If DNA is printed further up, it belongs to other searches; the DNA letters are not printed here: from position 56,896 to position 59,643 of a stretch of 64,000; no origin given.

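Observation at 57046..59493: A full-length MutS homolog is embedded inside the conjugative DNA-processing module, on the same element as imuB-dnaE2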

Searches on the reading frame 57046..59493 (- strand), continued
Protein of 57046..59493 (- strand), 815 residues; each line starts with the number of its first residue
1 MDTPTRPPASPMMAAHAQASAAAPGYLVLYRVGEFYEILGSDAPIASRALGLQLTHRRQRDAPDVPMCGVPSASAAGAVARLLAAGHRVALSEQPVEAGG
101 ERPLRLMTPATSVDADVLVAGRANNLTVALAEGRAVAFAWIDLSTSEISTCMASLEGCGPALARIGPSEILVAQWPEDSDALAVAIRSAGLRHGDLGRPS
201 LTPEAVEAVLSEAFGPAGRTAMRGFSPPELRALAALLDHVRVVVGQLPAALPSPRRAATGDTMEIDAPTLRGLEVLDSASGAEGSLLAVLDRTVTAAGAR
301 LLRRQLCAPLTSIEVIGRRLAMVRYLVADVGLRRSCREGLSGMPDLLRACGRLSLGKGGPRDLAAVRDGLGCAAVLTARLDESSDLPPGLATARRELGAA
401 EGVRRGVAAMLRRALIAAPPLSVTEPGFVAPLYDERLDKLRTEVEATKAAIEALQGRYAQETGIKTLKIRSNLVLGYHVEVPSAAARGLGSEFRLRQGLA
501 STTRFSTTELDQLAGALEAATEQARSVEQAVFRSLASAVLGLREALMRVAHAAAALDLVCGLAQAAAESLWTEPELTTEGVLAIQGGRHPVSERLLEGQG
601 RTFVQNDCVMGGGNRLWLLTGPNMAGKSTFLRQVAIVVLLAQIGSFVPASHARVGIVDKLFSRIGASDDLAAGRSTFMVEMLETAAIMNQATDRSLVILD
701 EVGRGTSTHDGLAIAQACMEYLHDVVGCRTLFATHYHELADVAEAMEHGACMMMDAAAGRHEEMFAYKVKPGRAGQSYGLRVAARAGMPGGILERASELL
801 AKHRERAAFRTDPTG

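Call 23: find_encoding_contigs(protein=P0110, flank=10000, max_places=2)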
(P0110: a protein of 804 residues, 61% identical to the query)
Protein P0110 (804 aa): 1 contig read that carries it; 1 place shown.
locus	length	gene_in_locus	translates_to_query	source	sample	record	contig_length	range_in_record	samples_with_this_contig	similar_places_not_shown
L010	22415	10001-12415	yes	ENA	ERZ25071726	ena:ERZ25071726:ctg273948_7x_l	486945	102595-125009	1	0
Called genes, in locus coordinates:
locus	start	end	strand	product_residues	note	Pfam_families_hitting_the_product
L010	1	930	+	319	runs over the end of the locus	PF16932:T4SS_TraI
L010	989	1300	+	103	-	-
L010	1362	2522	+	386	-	PF00437:T2SSE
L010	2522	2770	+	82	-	PF28014:IcmT_2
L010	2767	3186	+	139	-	-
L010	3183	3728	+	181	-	-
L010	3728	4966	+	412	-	PF23127:DotM_C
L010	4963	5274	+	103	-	-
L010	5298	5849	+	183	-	-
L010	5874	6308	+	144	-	-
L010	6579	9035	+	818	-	PF10412:TrwB_AAD_bind (faint), PF12696:TraG-D_C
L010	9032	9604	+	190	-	-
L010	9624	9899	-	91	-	PF00216:Bac_DNA_binding, PF18291:HU-HIG, PF18175:HU-CCDC81_bac_2 (faint)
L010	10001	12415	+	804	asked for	PF01624:MutS_I, PF05188:MutS_II (faint), PF05192:MutS_III, PF05190:MutS_IV, PF00488:MutS_V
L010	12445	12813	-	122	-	-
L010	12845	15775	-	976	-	PF08751:TrwC, PF13245:AAA_19, PF13604:AAA_30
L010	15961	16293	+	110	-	-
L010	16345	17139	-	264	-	PF02498:Bro-N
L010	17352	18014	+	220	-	-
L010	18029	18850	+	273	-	-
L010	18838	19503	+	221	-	-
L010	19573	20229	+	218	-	-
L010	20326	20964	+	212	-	-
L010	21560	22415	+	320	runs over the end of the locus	PF05990:DUF900, PF12697:Abhydrolase_6 (weak)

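Call 24: find_encoding_contigs(protein=P0104, flank=10000, max_places=2)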
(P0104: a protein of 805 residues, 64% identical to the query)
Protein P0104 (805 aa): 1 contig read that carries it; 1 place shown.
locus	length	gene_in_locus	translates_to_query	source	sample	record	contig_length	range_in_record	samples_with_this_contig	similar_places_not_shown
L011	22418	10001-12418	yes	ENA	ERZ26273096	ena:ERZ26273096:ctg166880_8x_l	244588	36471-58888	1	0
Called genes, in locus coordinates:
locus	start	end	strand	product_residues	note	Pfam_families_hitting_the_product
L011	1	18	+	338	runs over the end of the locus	-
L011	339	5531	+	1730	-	PF28553:WH_1, PF28554:DUF8437, PF00176:SNF2-rel_dom (faint), PF04851:ResIII (weak), PF28555:Helicase_dom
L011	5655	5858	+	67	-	PF18495:VbhA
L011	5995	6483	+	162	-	PF02604:PhdYeFM_antitox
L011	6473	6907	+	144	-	-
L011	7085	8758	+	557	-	PF02195:ParB_N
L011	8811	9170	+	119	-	-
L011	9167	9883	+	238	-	-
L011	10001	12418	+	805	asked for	PF01624:MutS_I, PF05188:MutS_II (faint), PF05192:MutS_III, PF05190:MutS_IV, PF00488:MutS_V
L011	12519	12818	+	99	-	-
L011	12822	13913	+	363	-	PF02661:Fic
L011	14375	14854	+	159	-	PF00436:SSB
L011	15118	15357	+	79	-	PF19800:DUF6283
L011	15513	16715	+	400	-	-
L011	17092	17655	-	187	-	-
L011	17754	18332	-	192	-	-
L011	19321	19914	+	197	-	-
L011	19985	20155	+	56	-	-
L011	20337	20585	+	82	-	-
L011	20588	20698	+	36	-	-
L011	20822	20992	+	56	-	-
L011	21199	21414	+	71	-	PF14216:DUF4326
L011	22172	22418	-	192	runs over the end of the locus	PF10881:DUF2726, PF18741:MTES_1575 (weak)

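Call 26: find_encoding_contigs(protein=P0078, flank=10000, max_places=2)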
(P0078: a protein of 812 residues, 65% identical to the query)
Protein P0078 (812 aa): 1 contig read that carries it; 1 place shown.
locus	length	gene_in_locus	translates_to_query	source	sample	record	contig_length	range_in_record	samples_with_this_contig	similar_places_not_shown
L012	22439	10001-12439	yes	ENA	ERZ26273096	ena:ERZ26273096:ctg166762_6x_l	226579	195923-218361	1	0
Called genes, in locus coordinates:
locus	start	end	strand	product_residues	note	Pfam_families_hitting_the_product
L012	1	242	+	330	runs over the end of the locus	PF02735:Ku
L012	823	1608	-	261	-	-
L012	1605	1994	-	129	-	-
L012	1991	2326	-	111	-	-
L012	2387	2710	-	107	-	PF19419:DUF5983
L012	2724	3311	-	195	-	-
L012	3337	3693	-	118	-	-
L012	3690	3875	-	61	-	-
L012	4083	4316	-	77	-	-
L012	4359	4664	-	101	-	-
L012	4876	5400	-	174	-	PF10881:DUF2726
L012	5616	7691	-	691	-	PF00580:UvrD-helicase, PF13245:AAA_19, PF13361:UvrD_C, PF13538:UvrD_C_2 (weak)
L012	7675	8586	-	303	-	-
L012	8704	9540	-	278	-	PF13154:DUF3991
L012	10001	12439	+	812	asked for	PF01624:MutS_I, PF05192:MutS_III, PF05190:MutS_IV, PF00488:MutS_V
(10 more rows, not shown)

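Call 27: find_encoding_contigs(protein=P0002, flank=10000, max_places=2)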
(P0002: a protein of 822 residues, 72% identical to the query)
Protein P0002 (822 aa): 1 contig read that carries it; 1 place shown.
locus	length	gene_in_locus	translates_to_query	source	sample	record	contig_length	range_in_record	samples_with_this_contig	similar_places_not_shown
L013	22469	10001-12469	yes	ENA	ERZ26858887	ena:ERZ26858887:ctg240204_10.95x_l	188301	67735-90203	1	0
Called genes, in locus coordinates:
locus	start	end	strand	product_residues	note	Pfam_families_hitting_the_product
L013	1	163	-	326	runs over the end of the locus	PF13737:DDE_Tnp_1_5, PF01609:DDE_Tnp_1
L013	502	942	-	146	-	-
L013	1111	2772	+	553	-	PF01609:DDE_Tnp_1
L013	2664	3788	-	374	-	PF13546:DDE_5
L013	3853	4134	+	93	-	-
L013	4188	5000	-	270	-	PF13340:DUF4096, PF01609:DDE_Tnp_1, PF13586:DDE_Tnp_1_2 (faint)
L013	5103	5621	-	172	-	-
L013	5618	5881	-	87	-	-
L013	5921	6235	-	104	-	-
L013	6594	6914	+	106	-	PF00166:Cpn10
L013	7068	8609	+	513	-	PF00118:Cpn60_TCP1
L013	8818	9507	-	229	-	PF00313:CSD, PF08206:OB_RNB (faint), PF22707:S1CSD-TOTE-2 (faint), PF00313:CSD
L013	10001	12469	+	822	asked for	PF01624:MutS_I, PF05188:MutS_II (weak), PF05192:MutS_III, PF05190:MutS_IV, PF00488:MutS_V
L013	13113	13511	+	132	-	-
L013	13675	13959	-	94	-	-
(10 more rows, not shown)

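Call 35: find_encoding_contigs(protein=P0069, flank=10000, max_places=1)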
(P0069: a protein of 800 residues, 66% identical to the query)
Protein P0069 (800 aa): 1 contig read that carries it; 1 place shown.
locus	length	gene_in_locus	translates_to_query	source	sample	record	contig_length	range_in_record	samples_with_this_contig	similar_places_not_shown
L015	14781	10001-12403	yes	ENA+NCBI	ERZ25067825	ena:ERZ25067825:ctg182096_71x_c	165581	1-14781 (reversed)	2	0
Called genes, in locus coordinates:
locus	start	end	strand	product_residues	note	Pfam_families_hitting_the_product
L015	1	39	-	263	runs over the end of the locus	-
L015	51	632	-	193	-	-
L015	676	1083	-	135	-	-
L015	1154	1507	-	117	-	-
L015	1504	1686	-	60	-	-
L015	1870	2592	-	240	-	PF18850:LPD30, PF18847:LPD29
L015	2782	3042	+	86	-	-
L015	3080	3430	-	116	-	-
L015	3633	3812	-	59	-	-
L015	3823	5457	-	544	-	PF00580:UvrD-helicase, PF13245:AAA_19 (weak), PF13361:UvrD_C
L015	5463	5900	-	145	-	PF00580:UvrD-helicase, PF13245:AAA_19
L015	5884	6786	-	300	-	-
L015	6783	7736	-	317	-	PF13154:DUF3991, PF13155:Toprim_2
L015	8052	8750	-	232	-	-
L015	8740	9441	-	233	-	PF01656:CbiA, PF02374:ArsA_ATPase (faint), PF09140:MipZ, PF10609:ParA (weak), PF13614:AAA_31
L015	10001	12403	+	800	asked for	PF01624:MutS_I, PF05192:MutS_III, PF05190:MutS_IV, PF00488:MutS_V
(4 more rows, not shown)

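Call 36: find_encoding_contigs(protein=P0071, flank=10000, max_places=1)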
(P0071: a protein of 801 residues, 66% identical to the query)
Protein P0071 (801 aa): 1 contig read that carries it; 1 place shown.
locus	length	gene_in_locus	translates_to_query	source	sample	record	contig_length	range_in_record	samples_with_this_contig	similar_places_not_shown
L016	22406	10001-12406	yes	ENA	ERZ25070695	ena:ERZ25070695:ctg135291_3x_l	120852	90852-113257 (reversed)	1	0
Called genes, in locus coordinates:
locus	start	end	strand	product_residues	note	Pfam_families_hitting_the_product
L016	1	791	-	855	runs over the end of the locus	PF00176:SNF2-rel_dom (faint), PF04851:ResIII (weak), PF28555:Helicase_dom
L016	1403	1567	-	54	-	PF28553:WH_1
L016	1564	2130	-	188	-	-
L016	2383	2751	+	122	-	-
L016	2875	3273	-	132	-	-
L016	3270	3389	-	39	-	-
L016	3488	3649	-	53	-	-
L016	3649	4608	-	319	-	PF08401:ArdcN, PF18818:MPTase-PolyVal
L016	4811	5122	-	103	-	-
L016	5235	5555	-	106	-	PF19419:DUF5983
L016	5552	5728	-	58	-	-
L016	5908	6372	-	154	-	-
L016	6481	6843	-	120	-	-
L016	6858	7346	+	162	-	-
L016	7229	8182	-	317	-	PF13154:DUF3991, PF13155:Toprim_2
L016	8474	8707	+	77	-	-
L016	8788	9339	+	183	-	PF01292:Ni_hydr_CYTB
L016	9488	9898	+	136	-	PF18291:HU-HIG (weak), PF00216:Bac_DNA_binding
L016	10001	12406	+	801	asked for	PF01624:MutS_I, PF05192:MutS_III, PF05190:MutS_IV, PF00488:MutS_V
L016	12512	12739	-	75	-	-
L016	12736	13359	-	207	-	PF01656:CbiA, PF07015:VirC1 (weak), PF09140:MipZ (faint), PF13614:AAA_31 (weak)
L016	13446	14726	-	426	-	PF00817:IMS, PF11799:IMS_C, PF13438:DUF4113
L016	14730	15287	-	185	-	PF00717:Peptidase_S24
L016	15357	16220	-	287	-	PF02265:S1-P1_nuclease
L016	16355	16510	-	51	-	-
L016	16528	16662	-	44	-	-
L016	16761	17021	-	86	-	-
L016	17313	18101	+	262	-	-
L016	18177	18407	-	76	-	-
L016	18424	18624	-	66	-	-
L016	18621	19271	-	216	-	PF00239:Resolvase, PF07508:Recombinase (weak)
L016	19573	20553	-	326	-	-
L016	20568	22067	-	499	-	-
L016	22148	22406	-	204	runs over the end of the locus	PF18734:HEPN_AbiU2 (weak)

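Call 37: find_encoding_contigs(protein=P0102, flank=10000, max_places=1)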
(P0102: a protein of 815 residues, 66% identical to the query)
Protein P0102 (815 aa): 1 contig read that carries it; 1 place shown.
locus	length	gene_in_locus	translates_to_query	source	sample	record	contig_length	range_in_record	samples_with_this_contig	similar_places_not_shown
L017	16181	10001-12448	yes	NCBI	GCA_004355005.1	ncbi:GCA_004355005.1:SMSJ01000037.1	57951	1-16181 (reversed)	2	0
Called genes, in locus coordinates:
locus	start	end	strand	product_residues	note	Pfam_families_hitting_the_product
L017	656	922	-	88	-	-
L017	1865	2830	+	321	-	PF04796:RepA_C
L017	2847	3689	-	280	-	PF13340:DUF4096, PF01609:DDE_Tnp_1, PF13586:DDE_Tnp_1_2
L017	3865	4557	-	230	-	-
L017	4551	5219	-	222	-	PF01656:CbiA, PF09140:MipZ (weak), PF10609:ParA (faint), PF13614:AAA_31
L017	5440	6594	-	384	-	PF01695:IstB_IS21 (weak), PF02371:Transposase_20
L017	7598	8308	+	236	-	-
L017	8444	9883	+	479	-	PF21810:DUF6880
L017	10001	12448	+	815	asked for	PF01624:MutS_I, PF05192:MutS_III, PF05190:MutS_IV, PF00488:MutS_V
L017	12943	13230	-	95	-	-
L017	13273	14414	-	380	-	PF01527:HTH_Tnp_1, PF13276:HTH_21, PF00665:rve, PF13683:rve_3, PF13333:rve_2 (weak)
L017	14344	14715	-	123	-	-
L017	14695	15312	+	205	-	PF13751:DDE_Tnp_1_6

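Call 39: search_protein_representatives(protein=window:57046-59493:-)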
Query: 815 residues. Proteins with E-value up to 0.001 (for the whole library): 44139; up to 1e-10: 24492; up to 1e-30: 6690. The best 150 are listed.
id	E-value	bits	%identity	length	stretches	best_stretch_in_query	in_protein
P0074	0.0e+00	1080.2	65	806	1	1-803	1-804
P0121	3.9e-189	647.4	59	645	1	67-674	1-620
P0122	3.5e-162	558.3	46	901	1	8-804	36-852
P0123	4.2e-160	551.4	46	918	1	9-801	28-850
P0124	4.2e-157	541.5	43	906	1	6-801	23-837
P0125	3.5e-156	538.5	41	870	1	5-806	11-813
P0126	7.6e-156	537.4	43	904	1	12-801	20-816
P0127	4.4e-155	534.9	42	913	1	8-800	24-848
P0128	4.7e-155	534.7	39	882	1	10-801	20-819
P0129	7.9e-155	534.0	41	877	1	8-807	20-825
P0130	2.4e-153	529.1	40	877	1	10-802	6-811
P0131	6.0e-153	527.8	43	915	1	4-802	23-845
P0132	1.9e-152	526.1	42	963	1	7-809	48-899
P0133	2.7e-152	525.6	41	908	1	9-800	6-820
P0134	5.6e-152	524.6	42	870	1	6-802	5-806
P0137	2.3e-150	519.2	45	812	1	22-802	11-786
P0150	1.9e-144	499.7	43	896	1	6-802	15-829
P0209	9.7e-136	470.9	42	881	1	9-802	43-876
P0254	2.9e-132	459.4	39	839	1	59-804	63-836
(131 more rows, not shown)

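Call 40: list_cluster_members(proteins=[P0122, P0123, P0124, P0125, P0126, P0127, P0131, P0132, P0137, P0150])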
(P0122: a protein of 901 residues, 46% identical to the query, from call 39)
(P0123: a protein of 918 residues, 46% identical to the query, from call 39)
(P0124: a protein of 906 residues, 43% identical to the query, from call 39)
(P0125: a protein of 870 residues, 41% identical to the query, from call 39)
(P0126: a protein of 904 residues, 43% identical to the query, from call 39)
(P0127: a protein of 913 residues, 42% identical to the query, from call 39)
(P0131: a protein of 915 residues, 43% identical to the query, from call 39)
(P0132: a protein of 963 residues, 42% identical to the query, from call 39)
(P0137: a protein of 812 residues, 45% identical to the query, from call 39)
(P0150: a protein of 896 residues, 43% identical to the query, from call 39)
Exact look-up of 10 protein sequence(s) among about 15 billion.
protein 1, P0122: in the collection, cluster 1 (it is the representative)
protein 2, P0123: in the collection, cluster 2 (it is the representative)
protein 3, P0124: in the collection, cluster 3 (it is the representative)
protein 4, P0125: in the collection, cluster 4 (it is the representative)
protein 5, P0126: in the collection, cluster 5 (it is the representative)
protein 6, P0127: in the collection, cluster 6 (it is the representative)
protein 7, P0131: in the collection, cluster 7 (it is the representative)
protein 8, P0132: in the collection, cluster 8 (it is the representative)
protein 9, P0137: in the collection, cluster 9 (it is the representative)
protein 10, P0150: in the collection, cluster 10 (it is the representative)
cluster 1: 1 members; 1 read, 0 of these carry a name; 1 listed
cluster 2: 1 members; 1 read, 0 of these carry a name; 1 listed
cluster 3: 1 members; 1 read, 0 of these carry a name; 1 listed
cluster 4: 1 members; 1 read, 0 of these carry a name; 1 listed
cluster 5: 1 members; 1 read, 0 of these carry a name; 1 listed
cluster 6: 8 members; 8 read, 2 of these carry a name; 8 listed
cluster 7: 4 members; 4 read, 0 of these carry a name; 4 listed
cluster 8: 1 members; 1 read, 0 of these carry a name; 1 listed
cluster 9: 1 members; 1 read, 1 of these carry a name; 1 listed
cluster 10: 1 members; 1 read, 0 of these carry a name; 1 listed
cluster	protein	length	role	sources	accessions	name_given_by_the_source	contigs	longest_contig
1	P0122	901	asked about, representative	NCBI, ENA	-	-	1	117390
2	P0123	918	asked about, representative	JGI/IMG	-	-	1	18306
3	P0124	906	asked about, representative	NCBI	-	-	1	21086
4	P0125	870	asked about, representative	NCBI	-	-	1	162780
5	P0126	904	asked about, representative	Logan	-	-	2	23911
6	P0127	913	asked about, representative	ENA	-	-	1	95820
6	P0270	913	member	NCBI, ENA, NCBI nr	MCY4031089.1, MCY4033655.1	MAG: DNA mismatch repair protein MutS [Hyphomicrobiales bacterium] | DNA mismatch repair protein MutS [Hyphomicrobiales bacterium]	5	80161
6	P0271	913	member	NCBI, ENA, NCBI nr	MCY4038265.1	MAG: DNA mismatch repair protein MutS [Hyphomicrobiales bacterium] | DNA mismatch repair protein MutS [Hyphomicrobiales bacterium]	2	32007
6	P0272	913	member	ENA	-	-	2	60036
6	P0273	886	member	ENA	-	-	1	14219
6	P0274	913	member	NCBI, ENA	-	-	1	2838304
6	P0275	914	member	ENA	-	-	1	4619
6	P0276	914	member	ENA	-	-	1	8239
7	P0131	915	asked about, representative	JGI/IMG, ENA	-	-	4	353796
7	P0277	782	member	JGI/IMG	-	-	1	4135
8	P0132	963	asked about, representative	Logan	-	-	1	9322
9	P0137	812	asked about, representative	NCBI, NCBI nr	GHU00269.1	DNA mismatch repair protein MutS [Alphaproteobacteria bacterium]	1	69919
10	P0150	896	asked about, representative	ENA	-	-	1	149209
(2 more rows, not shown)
